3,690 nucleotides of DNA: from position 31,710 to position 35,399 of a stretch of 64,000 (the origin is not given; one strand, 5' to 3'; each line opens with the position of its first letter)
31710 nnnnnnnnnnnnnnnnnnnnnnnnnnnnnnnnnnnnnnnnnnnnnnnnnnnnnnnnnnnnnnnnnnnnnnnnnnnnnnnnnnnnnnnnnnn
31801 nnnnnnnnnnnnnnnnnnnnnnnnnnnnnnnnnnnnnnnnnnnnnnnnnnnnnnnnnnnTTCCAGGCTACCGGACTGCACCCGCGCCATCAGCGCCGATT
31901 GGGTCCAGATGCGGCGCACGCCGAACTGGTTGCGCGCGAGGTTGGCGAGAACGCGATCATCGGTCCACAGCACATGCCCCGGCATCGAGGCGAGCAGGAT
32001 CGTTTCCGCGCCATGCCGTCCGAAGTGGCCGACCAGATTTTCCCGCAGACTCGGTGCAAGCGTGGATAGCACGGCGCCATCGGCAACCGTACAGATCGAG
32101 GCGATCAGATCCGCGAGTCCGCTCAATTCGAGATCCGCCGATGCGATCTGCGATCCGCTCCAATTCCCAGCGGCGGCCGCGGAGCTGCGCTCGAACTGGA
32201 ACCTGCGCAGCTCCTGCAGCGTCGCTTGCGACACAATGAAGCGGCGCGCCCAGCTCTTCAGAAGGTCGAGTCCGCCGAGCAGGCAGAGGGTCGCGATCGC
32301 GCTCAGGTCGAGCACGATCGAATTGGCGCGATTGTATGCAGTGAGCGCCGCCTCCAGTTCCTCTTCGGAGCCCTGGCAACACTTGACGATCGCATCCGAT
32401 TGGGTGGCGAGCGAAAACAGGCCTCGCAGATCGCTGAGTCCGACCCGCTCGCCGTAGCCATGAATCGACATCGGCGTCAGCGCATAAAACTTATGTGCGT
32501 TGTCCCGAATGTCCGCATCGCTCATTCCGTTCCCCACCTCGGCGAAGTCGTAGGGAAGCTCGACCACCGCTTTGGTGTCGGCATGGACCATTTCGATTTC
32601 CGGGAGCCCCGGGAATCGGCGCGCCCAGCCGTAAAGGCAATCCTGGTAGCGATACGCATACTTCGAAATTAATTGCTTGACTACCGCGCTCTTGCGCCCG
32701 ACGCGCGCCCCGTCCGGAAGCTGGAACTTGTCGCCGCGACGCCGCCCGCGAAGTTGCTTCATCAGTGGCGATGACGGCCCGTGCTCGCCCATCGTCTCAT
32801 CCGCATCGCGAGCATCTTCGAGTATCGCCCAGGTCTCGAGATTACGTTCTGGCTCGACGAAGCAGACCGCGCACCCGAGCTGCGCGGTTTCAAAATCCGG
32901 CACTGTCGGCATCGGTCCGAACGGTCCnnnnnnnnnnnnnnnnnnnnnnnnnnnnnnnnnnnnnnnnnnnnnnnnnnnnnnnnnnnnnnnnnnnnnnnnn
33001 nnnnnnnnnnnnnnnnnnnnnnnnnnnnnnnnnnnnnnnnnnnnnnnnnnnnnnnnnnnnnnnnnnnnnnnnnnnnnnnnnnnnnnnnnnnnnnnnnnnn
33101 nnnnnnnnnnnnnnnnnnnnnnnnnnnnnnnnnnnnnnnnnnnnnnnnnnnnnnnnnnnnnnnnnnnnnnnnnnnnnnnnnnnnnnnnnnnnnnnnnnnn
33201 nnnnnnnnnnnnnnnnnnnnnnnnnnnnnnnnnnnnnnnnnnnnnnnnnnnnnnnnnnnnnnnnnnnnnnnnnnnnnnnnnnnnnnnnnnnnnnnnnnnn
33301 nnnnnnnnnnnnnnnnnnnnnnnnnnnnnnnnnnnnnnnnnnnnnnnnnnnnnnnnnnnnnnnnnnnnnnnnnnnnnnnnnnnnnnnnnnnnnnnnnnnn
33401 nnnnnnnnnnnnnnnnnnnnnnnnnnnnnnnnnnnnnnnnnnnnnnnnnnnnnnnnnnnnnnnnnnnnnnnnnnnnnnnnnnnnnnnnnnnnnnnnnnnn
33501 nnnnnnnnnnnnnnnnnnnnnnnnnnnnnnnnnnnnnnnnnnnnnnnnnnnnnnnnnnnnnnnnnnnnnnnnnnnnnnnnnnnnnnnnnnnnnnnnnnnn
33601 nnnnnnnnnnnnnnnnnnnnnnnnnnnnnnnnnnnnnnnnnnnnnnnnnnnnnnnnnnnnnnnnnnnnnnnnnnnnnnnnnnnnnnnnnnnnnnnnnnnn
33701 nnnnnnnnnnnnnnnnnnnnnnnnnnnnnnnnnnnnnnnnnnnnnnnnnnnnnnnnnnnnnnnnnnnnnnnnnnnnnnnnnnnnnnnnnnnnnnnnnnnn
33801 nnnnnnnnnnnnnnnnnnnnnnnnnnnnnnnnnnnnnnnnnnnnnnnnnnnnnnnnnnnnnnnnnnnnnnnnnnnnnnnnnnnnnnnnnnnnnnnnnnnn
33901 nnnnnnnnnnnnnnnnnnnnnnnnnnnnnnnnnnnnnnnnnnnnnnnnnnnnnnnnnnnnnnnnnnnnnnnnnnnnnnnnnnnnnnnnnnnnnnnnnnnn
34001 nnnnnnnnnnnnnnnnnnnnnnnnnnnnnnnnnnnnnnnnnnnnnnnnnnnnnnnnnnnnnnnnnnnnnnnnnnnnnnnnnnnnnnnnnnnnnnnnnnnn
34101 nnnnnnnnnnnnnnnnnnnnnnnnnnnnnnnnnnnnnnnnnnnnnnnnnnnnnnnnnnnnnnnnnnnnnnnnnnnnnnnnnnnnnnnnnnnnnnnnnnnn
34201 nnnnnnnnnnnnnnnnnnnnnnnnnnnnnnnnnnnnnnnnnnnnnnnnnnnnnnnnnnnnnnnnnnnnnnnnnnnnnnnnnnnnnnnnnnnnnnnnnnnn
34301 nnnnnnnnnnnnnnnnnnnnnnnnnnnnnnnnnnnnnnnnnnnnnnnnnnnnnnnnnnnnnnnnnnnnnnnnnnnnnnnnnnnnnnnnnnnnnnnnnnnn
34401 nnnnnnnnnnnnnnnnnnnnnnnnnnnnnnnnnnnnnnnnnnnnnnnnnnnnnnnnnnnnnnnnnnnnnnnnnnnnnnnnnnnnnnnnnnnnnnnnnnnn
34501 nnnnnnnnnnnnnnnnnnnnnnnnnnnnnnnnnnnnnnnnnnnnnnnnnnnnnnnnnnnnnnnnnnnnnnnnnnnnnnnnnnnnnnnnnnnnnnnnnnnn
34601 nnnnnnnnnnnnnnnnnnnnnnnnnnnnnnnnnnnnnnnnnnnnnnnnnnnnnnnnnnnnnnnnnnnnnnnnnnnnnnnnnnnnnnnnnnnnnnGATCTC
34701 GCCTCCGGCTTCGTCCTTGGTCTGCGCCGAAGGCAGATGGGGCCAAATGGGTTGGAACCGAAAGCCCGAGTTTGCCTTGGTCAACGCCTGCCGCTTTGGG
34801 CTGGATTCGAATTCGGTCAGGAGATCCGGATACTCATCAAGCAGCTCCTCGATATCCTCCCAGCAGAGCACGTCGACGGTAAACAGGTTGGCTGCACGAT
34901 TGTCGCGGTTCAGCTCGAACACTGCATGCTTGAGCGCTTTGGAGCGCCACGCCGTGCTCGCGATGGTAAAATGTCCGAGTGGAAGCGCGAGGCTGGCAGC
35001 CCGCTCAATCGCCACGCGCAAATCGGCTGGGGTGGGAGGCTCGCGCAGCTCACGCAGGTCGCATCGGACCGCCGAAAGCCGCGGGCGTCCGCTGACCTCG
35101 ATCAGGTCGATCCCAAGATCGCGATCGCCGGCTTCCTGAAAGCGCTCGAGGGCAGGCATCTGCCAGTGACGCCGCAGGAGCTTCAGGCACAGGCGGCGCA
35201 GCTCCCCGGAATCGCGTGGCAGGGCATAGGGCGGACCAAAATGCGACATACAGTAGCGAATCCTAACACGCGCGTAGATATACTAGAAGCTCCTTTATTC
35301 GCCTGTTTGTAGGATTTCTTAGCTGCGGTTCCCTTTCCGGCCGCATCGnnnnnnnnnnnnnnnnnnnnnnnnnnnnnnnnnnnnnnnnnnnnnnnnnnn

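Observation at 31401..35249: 1282-aa fusion of degenerate Mrr-like endonuclease core, TPR-like array, GreA/B C-terminal-like domain and PIN-like nuclease: candidate stand-alone conflict/defence module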

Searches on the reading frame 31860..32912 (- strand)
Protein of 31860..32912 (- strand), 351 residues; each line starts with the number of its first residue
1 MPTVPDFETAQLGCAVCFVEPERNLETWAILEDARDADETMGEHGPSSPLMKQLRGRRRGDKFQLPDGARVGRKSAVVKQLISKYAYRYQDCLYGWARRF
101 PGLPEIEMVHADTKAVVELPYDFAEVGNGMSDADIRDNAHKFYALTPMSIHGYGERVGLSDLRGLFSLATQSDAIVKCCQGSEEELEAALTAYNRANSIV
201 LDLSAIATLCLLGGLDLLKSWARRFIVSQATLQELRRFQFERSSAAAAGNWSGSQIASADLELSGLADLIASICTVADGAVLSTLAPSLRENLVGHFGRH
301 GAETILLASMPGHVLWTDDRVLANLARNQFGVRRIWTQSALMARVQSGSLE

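Call 59: search_dna_similar(query=window:31860-32912:-, collection=plasmids, mode=protein, max_evalue=0.001, max_rows=15)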
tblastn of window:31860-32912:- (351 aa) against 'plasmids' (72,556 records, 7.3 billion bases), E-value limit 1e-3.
No match.

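Call 60: search_dna_similar(query=window:31860-32912:-, collection=phages, mode=protein, max_evalue=0.001, max_rows=15)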
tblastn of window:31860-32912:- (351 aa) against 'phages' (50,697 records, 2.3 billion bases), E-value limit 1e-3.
No match.

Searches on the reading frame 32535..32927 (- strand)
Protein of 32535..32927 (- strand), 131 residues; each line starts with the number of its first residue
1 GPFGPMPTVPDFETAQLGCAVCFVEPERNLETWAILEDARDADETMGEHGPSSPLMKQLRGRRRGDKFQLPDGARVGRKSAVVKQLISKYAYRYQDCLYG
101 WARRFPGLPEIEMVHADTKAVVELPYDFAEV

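Call 25: search_protein_families(library=pfam, proteins=[window:32535-32927:-], max_evalue=10)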
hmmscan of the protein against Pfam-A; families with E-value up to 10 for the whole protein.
seq(131 aa): 1 family
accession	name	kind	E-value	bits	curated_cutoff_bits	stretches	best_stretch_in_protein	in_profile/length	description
PF01272.25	GreA_GreB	-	0.12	12.8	26.9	1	15-70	6-61/77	Transcription elongation factor, GreA/GreB, C-term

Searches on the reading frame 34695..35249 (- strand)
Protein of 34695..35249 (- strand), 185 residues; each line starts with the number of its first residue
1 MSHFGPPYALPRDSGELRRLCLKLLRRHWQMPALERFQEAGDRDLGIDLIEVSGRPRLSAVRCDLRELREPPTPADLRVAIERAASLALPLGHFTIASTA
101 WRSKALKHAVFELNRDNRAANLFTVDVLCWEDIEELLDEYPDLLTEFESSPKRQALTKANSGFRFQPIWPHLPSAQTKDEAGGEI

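Call 25: search_protein_families(library=pfam, proteins=[window:34695-35249:-], max_evalue=10)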
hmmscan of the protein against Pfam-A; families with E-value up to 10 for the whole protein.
seq(185 aa): 1 family
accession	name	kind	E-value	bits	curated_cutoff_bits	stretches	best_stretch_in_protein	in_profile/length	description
PF20201.3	DUF6563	-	0.039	14.1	27.1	1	125-154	146-175/191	Family of unknown function (DUF6563)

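Call 36: predict_structure(alignment_id=A2)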
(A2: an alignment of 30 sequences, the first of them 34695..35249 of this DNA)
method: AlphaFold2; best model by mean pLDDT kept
length: 185 residues; sequences in the alignment: 30
mean_pLDDT: 79.3   pTM: 0.70
mean pLDDT of the five models: 79.3, 78.6, 78.0, 77.6, 76.6
residues with pLDDT >= 90: 97; 70-90: 35; 50-70: 28; < 50: 25
segments of 3 or more residues with pLDDT < 50: 1-5, 148-164
pLDDT, mean of each block of 10 residues (from residue 1): 58 90 93 82 77 88 91 93 91 95 93 94 94 90 59 41 50 60 53
secondary structure, 60 per line:
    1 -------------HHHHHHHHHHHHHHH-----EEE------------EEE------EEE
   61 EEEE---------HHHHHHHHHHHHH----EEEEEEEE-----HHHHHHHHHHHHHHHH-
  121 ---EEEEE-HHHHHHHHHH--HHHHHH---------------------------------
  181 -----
elements in order: H14-28 E34-36 E49-51 E58-64 H74-86 E91-98 H104-119 E124-128 H130-139 H142-147

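Call 40: fold_search(model_id=the predicted structure, library=pdb)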
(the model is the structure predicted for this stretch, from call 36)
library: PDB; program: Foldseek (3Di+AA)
matches with E <= 10: 836; with E <= 0.001: 1
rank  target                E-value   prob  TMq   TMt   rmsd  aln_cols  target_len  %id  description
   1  8dgf_B                4.0e-04  1.00  0.54  0.08   3.5       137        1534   14  Avs4 bound to phage PhiV-1 portal (released 2022-08-03)
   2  5gke_A                2.6e-03  0.97  0.35  0.29   8.3       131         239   11  Structure of EndoMS-dsDNA1 complex (released 2016-11-02)
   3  1wtd_A                3.2e-03  0.98  0.32  0.24   9.2       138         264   14  Crystal structure of type II restrcition endonuclease, EcoO109I DNA-free form (released 2004-12-14)
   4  7edb_B                6.3e-03  0.94  0.40  0.25   8.8       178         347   10  EcoT38I restriction endonuclease complexed with DNA (released 2022-03-16)
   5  1wtd_B                6.3e-03  0.93  0.32  0.24   9.2       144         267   14  Crystal structure of type II restrcition endonuclease, EcoO109I DNA-free form (released 2004-12-14)
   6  4bxo_A                6.3e-03  0.80  0.26  0.24   8.2       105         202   17  Architecture and DNA recognition elements of the Fanconi anemia FANCM- FAAP24 complex (released 2013-08-28)
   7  2wcw_D                1.2e-02  0.93  0.30  0.40   4.8        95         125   19  1.6A resolution structure of Archaeoglobus fulgidus Hjc, a Holliday junction resolvase from an archaeal hyperthermophi (released 2009-03-24)
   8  2wiz_A                2.0e-02  0.84  0.29  0.39   5.3        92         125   16  Crystal structures of Holliday junction resolvases from Archaeoglobus fulgidus bound to DNA substrate (released 2009-05-26)
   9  2wcw_A                2.1e-02  0.90  0.29  0.40   4.4        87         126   22  1.6A resolution structure of Archaeoglobus fulgidus Hjc, a Holliday junction resolvase from an archaeal hyperthermophi (released 2009-03-24)
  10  8q3b_E                2.3e-02  0.96  0.41  0.38   5.0       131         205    8  The closed state of the ASFV apo-RNA polymerase (released 2024-02-14)
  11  2wcz_A                2.3e-02  0.89  0.30  0.41   5.1        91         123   18  1.6A resolution structure of Archaeoglobus fulgidus Hjc, a Holliday junction resolvase from an archaeal hyperthermophi (released 2009-03-24)
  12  2wiw_B                2.3e-02  0.89  0.30  0.40   5.0        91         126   19  Crystal structures of Holliday junction resolvases from Archaeoglobus fulgidus bound to DNA substrate (released 2009-05-26)
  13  8q3k_E                2.4e-02  0.97  0.43  0.39   4.6       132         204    8  The open state of the ASFV apo-RNA polymerase (released 2024-02-14)
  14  7lwa_A                2.6e-02  0.57  0.21  0.16  10.8        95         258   16  Human Exonuclease 5 crystal structure (T88E) in complex with ssDNA and Mg (released 2021-07-14)
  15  9u49_A                2.8e-02  0.95  0.41  0.21   6.1       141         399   13  crystal structure of Cdn1 in complex with cA4 (released 2026-02-04)
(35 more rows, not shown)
